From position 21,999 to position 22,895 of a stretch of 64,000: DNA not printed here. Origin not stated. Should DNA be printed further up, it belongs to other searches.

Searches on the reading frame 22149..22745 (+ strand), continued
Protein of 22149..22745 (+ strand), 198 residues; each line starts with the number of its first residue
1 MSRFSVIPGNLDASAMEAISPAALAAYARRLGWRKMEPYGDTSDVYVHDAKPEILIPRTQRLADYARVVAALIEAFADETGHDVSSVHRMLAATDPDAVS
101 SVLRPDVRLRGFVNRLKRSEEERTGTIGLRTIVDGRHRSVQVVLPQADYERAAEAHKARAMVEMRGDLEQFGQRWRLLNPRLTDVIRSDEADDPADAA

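Call 36: find_homologous_proteins(query=A4, max_evalue=1e-8)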
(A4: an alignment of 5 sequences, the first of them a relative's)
Query A4 (5 sequences) (185 aa, profile of the alignment): 56 proteins with E <= 1e-8 among 8000 candidates.
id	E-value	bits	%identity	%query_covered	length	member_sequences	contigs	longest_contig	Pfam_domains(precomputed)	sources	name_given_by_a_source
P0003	1.7e-81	290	100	100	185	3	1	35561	-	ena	-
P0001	2.7e-77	277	51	95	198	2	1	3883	-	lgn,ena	-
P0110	1.3e-73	265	29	99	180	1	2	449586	-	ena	-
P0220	1.3e-73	265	28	99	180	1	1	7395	-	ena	-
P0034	1.2e-70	255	40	90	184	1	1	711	-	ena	-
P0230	1.5e-62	229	41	90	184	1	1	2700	-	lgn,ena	-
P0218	2.4e-55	205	43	49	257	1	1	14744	-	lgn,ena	-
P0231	5.4e-53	197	71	58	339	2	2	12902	-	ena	-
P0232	1.1e-51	193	74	50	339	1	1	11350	-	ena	-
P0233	6.7e-51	191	72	58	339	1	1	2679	-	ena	-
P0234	5.7e-48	181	65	50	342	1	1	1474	-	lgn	-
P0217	1.2e-37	147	41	51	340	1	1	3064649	-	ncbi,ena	-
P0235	4.1e-34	136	67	50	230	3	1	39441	-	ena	-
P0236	9.3e-34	135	67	50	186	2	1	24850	-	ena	-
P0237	3.5e-33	133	71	48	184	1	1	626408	-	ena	-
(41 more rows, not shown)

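Call 37: find_encoding_contigs(protein=P0003, flank=8000, max_places=3)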
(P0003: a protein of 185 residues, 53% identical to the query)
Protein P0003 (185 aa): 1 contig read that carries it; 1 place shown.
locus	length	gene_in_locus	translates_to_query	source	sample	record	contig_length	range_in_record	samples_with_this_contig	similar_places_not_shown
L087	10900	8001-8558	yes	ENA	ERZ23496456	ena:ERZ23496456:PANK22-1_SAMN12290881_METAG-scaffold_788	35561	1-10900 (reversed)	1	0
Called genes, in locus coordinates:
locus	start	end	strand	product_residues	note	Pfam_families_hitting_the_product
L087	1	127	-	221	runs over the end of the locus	PF01625:PMSR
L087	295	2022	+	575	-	PF08238:Sel1 (faint)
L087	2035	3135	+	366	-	PF13191:AAA_16 (faint), PF26341:AAA_SelU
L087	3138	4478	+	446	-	PF02463:SMC_N, PF13175:AAA_15, PF13304:AAA_21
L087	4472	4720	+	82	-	PF21748:UPF0150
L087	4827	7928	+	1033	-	PF04851:ResIII (weak)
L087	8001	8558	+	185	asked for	-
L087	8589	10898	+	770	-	?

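Call 38: find_encoding_contigs(protein=P0230, flank=8000, max_places=3)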
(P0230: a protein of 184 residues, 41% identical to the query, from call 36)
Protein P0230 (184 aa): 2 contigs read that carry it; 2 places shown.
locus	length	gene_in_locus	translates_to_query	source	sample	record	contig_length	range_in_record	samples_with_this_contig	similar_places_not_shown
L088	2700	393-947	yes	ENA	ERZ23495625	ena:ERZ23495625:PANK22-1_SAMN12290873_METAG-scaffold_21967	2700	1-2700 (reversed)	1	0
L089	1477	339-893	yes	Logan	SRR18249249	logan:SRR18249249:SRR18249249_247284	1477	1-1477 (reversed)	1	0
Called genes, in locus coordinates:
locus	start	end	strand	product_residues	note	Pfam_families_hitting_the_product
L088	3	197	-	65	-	?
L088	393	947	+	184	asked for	-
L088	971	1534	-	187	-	-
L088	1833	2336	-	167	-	-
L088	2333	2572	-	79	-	-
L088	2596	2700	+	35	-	?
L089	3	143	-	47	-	?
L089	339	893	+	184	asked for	-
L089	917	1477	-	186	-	?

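Call 39: find_encoding_contigs(protein=P0231, flank=6000, max_places=2)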
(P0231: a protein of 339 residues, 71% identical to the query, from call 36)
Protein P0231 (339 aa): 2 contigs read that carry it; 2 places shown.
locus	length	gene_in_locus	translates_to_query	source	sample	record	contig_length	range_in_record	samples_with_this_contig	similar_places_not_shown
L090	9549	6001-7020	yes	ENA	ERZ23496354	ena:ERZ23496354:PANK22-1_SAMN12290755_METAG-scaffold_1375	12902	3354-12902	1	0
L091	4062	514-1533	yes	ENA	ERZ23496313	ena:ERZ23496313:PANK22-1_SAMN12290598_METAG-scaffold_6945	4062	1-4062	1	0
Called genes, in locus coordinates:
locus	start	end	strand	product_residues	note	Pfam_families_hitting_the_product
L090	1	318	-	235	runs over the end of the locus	-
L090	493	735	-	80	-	PF04255:DUF433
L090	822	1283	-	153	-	PF11848:DUF3368 (weak)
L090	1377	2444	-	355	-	PF01381:HTH_3, PF12844:HTH_19 (weak), PF13560:HTH_31, PF06114:Peptidase_M78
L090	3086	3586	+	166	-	-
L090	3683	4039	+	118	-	-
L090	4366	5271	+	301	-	PF05721:PhyH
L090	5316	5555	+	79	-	-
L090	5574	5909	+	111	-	PF14280:DUF4365 (weak)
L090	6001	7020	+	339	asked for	-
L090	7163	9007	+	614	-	PF03235:GmrSD_N, PF07510:GmrSD_C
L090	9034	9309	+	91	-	-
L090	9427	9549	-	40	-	?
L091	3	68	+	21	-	?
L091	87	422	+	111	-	PF14280:DUF4365 (weak)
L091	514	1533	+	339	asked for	-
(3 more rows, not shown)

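Call 48: predict_structure(alignment_id=A5)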
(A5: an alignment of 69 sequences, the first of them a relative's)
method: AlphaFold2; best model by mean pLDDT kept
length: 378 residues; sequences in the alignment: 69
mean_pLDDT: 88.5   pTM: 0.76
mean pLDDT of the five models: 88.5, 88.5, 88.5, 86.8, 84.5
residues with pLDDT >= 90: 263; 70-90: 78; 50-70: 30; < 50: 7
segments of 3 or more residues with pLDDT < 50: 373-378
pLDDT, mean of each block of 10 residues (from residue 1): 74 93 93 94 96 93 95 94 91 89 80 95 94 81 89 78 92 65 76 95 97 90 96 96 93 77 94 95 80 95 90 91 95 95 93 83 90 45
secondary structure, 60 per line:
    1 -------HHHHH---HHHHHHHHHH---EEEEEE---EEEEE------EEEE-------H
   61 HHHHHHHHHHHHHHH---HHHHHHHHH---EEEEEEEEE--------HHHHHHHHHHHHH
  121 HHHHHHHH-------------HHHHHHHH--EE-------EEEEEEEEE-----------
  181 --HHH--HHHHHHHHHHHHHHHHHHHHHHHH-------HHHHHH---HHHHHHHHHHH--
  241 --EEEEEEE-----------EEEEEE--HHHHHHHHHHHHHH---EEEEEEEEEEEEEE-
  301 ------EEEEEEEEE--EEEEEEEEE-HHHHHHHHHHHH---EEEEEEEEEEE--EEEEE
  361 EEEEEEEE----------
elements in order: H8-12 H16-25 E29-34 E38-42 E49-52 H60-75 H79-87 E91-99 H108-128 H142-149 E161-169 H188-211 H219-224 H228-238 E243-249 E261-266 H269-282 E286-299 E307-315 E318-326 H328-339 E343-353 E356-368

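Call 50: predict_structure(alignment_id=A6)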
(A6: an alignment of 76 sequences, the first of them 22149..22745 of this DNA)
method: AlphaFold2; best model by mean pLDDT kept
length: 198 residues; sequences in the alignment: 76
mean_pLDDT: 86.1   pTM: 0.51
mean pLDDT of the five models: 86.1, 85.0, 83.2, 83.0, 82.8
residues with pLDDT >= 90: 129; 70-90: 41; 50-70: 15; < 50: 13
segments of 3 or more residues with pLDDT < 50: 1-5, 191-198
pLDDT, mean of each block of 10 residues (from residue 1): 48 86 92 90 92 92 92 94 93 67 85 94 94 94 96 95 94 89 84 43
secondary structure, 60 per line:
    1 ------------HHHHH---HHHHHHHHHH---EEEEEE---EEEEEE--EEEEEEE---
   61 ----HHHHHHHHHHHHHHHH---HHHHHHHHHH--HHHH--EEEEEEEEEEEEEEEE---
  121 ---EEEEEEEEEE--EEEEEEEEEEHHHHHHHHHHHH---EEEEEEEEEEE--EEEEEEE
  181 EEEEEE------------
elements in order: H13-17 H21-30 E34-39 E43-48 E51-57 H65-80 H84-93 H96-99 E102-117 E124-133 E136-145 H146-157 E161-171 E174-186

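Call 51: fold_search(model_id=the predicted structure, library=pdb)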
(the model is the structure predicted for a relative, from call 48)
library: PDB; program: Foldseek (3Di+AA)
matches with E <= 10: 1075; with E <= 0.001: 0
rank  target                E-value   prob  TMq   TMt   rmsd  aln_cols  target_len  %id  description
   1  9mj5_B                1.0e-02  1.00  0.15  0.25   4.6        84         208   15  Catalytic domain of human DNA polymerase alpha in complex with DNA and RPA (released 2025-02-19)
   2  5kpe_MODEL_1_A        1.6e-02  0.57  0.08  0.23  16.6       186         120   12  Solution NMR Structure of Denovo Beta Sheet Design Protein, Northeast Structural Genomics Consortium (NESG) Ta (released 2016-09-21)
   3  2hql_B                2.6e-02  1.00  0.18  0.56   7.7       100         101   10  Crystal structure of a small single-stranded DNA binding protein from Mycoplasma pneumoniae (released 2007-05-01)
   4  1gm5_A                3.2e-02  1.00  0.18  0.10   5.0        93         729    9  Structure of RecG bound to three-way DNA junction (released 2001-10-03)
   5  3koj_A                3.4e-02  0.99  0.16  0.52   3.9        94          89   18  Crystal structure of the SSB domain of Q5N255_SYNP6 protein from Synechococcus sp. Northeast Structural Genomics Conso (released 2009-11-24)
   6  2hql_C                3.6e-02  0.99  0.15  0.47   5.0        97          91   12  Crystal structure of a small single-stranded DNA binding protein from Mycoplasma pneumoniae (released 2007-05-01)
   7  9e3j_C                3.7e-02  0.99  0.16  0.45   4.7       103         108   12  Cryo EM structure of pertussis toxin in complex with neutralizing Fab PERT-171 (released 2025-10-29)
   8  3rn2_A                3.7e-02  0.92  0.17  0.31  12.9       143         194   13  Structural Basis of Cytosolic DNA Recognition by Innate Immune Receptors (released 2012-04-25)
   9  4gn3_J                4.0e-02  0.99  0.15  0.42   5.8        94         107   16  OBody AM1L10 bound to hen egg-white lysozyme (released 2013-08-21)
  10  3eiv_D                4.4e-02  0.99  0.16  0.47   5.8       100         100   13  Crystal Structure of Single-stranded DNA-binding protein from Streptomyces coelicolor (released 2009-09-08)
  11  4lnq_B                4.4e-02  0.80  0.16  0.28  14.1       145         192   12  Crystal structure of Ifi202 HINa domain in complex with 20bp dsDNA (released 2014-01-08)
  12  2hql_A                4.6e-02  0.99  0.17  0.47   7.9       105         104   11  Crystal structure of a small single-stranded DNA binding protein from Mycoplasma pneumoniae (released 2007-05-01)
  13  4gn3_N                4.9e-02  0.97  0.16  0.44   5.5        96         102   16  OBody AM1L10 bound to hen egg-white lysozyme (released 2013-08-21)
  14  4gn3_D                4.9e-02  0.97  0.15  0.41   5.2        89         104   19  OBody AM1L10 bound to hen egg-white lysozyme (released 2013-08-21)
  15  4gla_D                5.1e-02  0.98  0.15  0.47   5.5        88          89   20  OBody NL8 bound to hen egg-white lysozyme (released 2013-08-14)
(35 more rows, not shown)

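Call 62: search_dna_similar(query=window:22149-22745:+, collection=plasmids, mode=protein, max_evalue=0.001, max_rows=15)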
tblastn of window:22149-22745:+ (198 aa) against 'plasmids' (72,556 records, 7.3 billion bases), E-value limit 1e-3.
Records with a match: 17; places in all: 17; records where one place covers at least 80% of the query: 17.
Best place of each record, by identity: <60% 17.
By first word of the organism name: Nostoc 7; Tolypothrix 5; Calothrix 2; Tistrella 1; Gluconobacter 1; Microchaete 1.
By predicted mobility (MOB-suite, as given by PLSDB): mobilizable 11; non-mobilizable 4; conjugative 2.
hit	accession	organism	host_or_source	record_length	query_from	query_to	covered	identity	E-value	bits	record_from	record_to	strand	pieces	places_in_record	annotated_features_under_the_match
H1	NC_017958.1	Tistrella mobilis KA081020-065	-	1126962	11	185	88%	39.8%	1e-14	149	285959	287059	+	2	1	record has no annotation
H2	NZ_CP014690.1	Gluconobacter albidus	water kefir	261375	11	195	93%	35.7%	1e-13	148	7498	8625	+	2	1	hypothetical protein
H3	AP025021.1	Calothrix sp. PCC 7716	-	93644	12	181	86%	26.3%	6e-6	53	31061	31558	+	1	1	hypothetical protein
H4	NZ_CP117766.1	Nostoc sp. UHCC 0926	whole organism,lichen surface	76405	12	181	86%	25.3%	5e-9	62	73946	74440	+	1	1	hypothetical protein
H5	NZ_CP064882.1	Tolypothrix sp. PCC 7601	Fresh water sample,Fresh water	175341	12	181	86%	25.3%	1e-6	55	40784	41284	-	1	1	hypothetical protein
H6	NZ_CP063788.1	Tolypothrix sp. PCC 7712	Soil sample,soil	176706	12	181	86%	25.3%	1e-6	55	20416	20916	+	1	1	hypothetical protein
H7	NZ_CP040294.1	Nostoc sp. C057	Phaeoceros,pure culture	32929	12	181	86%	24.6%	8e-5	50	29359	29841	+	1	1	hypothetical protein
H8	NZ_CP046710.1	Nostoc sp. ATCC 53789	-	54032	12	181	86%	24.6%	8e-5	50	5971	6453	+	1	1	hypothetical protein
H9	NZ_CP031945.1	Nostoc sphaeroides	whole organism,water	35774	12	180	85%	24.7%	6e-6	53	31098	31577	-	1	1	hypothetical protein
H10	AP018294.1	Calothrix sp. NIES-4105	-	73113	12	181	86%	24.4%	3e-5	51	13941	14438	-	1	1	hypothetical protein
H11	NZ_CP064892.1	Tolypothrix sp. PCC 7601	Fresh water sample,Fresh water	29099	12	180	85%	24.3%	5e-5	50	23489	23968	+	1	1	hypothetical protein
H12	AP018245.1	Microchaete diplosiphon NIES-3275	-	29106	12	180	85%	24.3%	5e-5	50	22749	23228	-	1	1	hypothetical protein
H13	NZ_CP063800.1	Tolypothrix sp. PCC 7712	Soil sample,soil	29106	12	180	85%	24.3%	5e-5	50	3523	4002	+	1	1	hypothetical protein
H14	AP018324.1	Nostoc sp. HK-01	-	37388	12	181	86%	24.0%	3e-4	48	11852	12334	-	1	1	hypothetical protein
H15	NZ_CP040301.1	Nostoc sp. TCL26-01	Leiosporoceros dussii,pure culture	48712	12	181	86%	23.6%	1e-5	52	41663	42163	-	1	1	hypothetical protein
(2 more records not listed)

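Call 64: get_annotated_region(hit=H4, flank=5000)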
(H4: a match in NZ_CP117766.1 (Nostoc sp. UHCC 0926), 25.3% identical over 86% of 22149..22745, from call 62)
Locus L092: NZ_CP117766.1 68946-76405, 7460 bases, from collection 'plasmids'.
description: Nostoc sp. UHCC 0926 plasmid pn4, complete sequence
organism: Nostoc sp. UHCC 0926 (NCBI taxid 3025190)
taxonomy: Bacteria; Cyanobacteriota; Cyanophyceae; Nostocales; Nostocaceae; Nostoc; Nostoc sp. UHCC 0926
host: -; source: whole organism,lichen surface; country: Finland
typing (MOB-suite, as given by PLSDB): mobilizable; relaxase MOBV
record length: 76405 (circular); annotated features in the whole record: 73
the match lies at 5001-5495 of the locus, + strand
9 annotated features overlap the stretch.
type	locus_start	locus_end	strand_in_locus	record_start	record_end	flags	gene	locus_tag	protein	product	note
CDS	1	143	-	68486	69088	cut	-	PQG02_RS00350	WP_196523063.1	ParA family protein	-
CDS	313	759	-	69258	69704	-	-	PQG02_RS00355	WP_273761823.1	type II toxin-antitoxin system VapC family toxin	-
CDS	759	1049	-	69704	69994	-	-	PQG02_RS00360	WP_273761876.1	hypothetical protein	-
CDS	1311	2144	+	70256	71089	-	-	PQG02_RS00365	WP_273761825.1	hypothetical protein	-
CDS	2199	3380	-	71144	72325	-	-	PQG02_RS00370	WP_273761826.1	hypothetical protein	-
CDS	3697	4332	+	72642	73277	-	-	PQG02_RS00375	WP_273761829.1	hypothetical protein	-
CDS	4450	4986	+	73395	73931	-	-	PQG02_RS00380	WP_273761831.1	DUF4365 domain-containing protein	-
CDS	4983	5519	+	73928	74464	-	-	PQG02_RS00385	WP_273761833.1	hypothetical protein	-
CDS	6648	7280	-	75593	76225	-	-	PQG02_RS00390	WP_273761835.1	class I SAM-dependent methyltransferase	-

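Call 65: get_annotated_region(hit=H5, flank=5000)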
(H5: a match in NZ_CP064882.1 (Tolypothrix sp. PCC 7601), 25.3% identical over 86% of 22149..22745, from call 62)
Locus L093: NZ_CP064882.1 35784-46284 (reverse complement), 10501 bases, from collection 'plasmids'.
description: Tolypothrix sp. PCC 7601 plasmid unnamed3, complete sequence
organism: Tolypothrix sp. PCC 7601 (NCBI taxid 1188)
taxonomy: Bacteria; Cyanobacteriota; Cyanophyceae; Nostocales; Tolypothrichaceae; Tolypothrix; Tolypothrix sp. PCC 7601
host: -; source: Fresh water sample,Fresh water; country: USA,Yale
typing (MOB-suite, as given by PLSDB): mobilizable; replicon rep_cluster_37; relaxase MOBP
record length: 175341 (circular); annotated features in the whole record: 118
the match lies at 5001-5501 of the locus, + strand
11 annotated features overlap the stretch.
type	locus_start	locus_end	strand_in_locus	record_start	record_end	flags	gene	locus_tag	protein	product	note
CDS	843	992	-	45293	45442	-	-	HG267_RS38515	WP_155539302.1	hypothetical protein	-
CDS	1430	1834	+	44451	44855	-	-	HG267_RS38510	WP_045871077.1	nuclease A inhibitor family protein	-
CDS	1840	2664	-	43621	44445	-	-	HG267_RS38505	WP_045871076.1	DNA/RNA non-specific endonuclease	-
CDS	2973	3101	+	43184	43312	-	-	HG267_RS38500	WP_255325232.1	hypothetical protein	-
CDS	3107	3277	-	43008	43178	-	-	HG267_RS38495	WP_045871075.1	ssl1498 family light-harvesting-like protein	-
CDS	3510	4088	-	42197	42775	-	-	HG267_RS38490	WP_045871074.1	hypothetical protein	-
CDS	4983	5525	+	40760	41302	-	-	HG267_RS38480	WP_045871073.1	hypothetical protein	-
CDS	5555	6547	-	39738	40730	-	-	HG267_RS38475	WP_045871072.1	tyrosine-type recombinase/integrase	GO:0015074 - DNA integration [Evidence IEA]; GO:0006310 - DNA recombination [Evidence IEA]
CDS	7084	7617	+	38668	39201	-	-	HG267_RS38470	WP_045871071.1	DUF433 domain-containing protein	-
CDS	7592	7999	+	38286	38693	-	-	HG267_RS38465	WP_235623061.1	DUF5615 family PIN-like protein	-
CDS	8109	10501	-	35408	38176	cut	-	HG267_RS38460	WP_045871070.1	helicase-related protein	-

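Call 66: get_annotated_region(hit=H3, flank=5000)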
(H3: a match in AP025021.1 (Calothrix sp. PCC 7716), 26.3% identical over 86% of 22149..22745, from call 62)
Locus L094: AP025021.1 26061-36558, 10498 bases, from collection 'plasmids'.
description: Calothrix sp. PCC 7716 plasmid Cal7716_p3 DNA, complete genome
organism: Calothrix sp. PCC 7716 (NCBI taxid 2853227)
taxonomy: Bacteria; Cyanobacteriota; Cyanophyceae; Nostocales; Calotrichaceae; Calothrix; Calothrix sp. PCC 7716
host: -; source: -; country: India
typing (MOB-suite, as given by PLSDB): mobilizable; relaxase MOBP
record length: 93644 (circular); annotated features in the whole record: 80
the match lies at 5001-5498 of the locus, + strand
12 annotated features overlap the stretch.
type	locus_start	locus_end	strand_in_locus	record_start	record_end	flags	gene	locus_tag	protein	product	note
CDS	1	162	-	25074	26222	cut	-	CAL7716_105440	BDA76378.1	hypothetical protein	-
CDS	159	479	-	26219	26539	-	-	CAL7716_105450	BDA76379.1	hypothetical protein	-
CDS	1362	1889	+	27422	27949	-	-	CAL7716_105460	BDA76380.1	hypothetical protein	-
CDS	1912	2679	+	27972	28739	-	-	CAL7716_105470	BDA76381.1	similar to mobilization protein MobD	-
CDS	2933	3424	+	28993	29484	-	-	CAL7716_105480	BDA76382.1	hypothetical protein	-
CDS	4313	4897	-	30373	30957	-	-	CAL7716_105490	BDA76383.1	hypothetical protein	-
CDS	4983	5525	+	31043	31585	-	-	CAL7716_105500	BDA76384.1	hypothetical protein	-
CDS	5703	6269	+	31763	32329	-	-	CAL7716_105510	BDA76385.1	hypothetical protein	-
CDS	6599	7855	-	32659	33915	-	-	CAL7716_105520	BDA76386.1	hypothetical protein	-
CDS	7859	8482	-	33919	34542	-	-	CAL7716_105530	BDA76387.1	hypothetical protein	-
CDS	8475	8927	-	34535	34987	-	-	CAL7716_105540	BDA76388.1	hypothetical protein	-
CDS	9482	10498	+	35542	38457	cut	-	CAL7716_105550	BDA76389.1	hypothetical protein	-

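Call 67: get_annotated_region(hit=H7, flank=3000)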
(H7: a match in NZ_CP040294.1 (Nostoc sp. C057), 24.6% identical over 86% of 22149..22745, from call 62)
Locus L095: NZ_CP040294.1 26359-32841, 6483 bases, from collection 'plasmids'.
description: Nostoc sp. C057 plasmid p057_M
organism: Nostoc sp. C057 (NCBI taxid 2576903)
taxonomy: Bacteria; Cyanobacteriota; Cyanophyceae; Nostocales; Nostocaceae; Nostoc; Nostoc sp. C057
host: -; source: Phaeoceros,pure culture; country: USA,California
typing (MOB-suite, as given by PLSDB): mobilizable; relaxase MOBP,MOBP
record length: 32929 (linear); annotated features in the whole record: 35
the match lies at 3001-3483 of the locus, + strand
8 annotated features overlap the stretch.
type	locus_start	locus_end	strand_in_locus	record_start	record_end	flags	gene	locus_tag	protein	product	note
CDS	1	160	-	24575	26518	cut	-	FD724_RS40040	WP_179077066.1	caspase family protein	-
CDS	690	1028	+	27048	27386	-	-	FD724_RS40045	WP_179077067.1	hypothetical protein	-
CDS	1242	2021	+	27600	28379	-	-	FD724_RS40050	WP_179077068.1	ParA family protein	-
CDS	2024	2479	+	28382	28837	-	-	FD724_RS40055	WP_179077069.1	hypothetical protein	-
CDS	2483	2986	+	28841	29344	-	-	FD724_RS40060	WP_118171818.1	DUF4365 domain-containing protein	-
CDS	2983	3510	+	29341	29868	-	-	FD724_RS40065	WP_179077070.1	hypothetical protein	-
CDS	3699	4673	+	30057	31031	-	-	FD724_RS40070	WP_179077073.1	site-specific integrase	GO:0015074 - DNA integration [Evidence IEA]; GO:0006310 - DNA recombination [Evidence IEA]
CDS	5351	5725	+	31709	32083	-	-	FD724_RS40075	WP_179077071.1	hypothetical protein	-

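Call 68: get_annotated_region(hit=H9, flank=3000)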
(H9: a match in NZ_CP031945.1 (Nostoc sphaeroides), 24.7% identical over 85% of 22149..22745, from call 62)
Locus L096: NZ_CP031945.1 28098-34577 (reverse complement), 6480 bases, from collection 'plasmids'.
description: Nostoc sphaeroides strain Kutzing En plasmid p4, complete sequence
organism: Nostoc sphaeroides (NCBI taxid 446679)
taxonomy: Bacteria; Cyanobacteriota; Cyanophyceae; Nostocales; Nostocaceae; Nostoc; Nostoc sphaeroides
host: -; source: whole organism,water; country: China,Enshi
typing (MOB-suite, as given by PLSDB): non-mobilizable
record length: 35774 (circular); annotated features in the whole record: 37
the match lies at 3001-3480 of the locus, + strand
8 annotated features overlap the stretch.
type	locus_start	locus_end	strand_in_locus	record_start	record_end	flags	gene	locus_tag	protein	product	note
CDS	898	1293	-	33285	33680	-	-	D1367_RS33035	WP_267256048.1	transposase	-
CDS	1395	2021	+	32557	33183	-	-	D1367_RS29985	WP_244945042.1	ParA family protein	-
CDS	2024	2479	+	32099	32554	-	-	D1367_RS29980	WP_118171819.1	hypothetical protein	-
CDS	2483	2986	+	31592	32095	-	-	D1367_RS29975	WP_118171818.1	DUF4365 domain-containing protein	-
CDS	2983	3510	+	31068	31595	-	-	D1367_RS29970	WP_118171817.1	hypothetical protein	-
CDS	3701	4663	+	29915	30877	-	-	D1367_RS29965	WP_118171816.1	site-specific integrase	GO:0015074 - DNA integration [Evidence IEA]; GO:0006310 - DNA recombination [Evidence IEA]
CDS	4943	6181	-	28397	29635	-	-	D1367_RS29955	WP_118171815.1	RNA-guided endonuclease TnpB family protein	-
CDS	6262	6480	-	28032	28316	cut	-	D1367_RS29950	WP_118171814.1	hypothetical protein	-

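Call 69: get_annotated_region(hit=H10, flank=3000)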
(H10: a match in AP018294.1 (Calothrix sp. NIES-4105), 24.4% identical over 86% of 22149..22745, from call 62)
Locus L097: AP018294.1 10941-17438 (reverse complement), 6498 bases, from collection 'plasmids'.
description: Calothrix sp. NIES-4105 plasmid plasmid4 DNA, complete genome
organism: Calothrix sp. NIES-4105 (NCBI taxid 2005463)
taxonomy: Bacteria; Cyanobacteriota; Cyanophyceae; Nostocales; Calotrichaceae; Calothrix; Calothrix sp. NIES-4105
host: -; source: -; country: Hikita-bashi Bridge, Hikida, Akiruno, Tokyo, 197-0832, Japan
typing (MOB-suite, as given by PLSDB): mobilizable; relaxase MOBP
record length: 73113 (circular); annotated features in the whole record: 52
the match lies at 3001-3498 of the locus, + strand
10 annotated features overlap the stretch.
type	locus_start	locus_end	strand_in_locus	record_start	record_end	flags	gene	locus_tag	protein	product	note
CDS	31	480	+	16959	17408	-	-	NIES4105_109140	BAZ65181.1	prophage antirepressor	-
CDS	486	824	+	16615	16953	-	-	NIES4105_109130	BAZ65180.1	KilA domain-containing protein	-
CDS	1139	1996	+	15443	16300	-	-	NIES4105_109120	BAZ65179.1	cobyrinic acid a,c-diamide synthase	-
CDS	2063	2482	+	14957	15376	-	-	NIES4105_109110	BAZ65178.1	KilA domain protein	-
CDS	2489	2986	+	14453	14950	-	-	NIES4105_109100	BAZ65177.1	hypothetical protein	-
CDS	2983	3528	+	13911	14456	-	-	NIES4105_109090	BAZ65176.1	hypothetical protein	-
CDS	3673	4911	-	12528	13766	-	-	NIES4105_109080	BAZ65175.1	chromosome partitioning protein, ParB family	-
CDS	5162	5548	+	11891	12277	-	-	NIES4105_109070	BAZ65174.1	transcriptional regulator, PadR family protein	-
CDS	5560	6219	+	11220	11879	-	-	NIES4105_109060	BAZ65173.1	hypothetical protein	-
CDS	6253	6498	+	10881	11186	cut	-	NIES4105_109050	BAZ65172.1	hypothetical protein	-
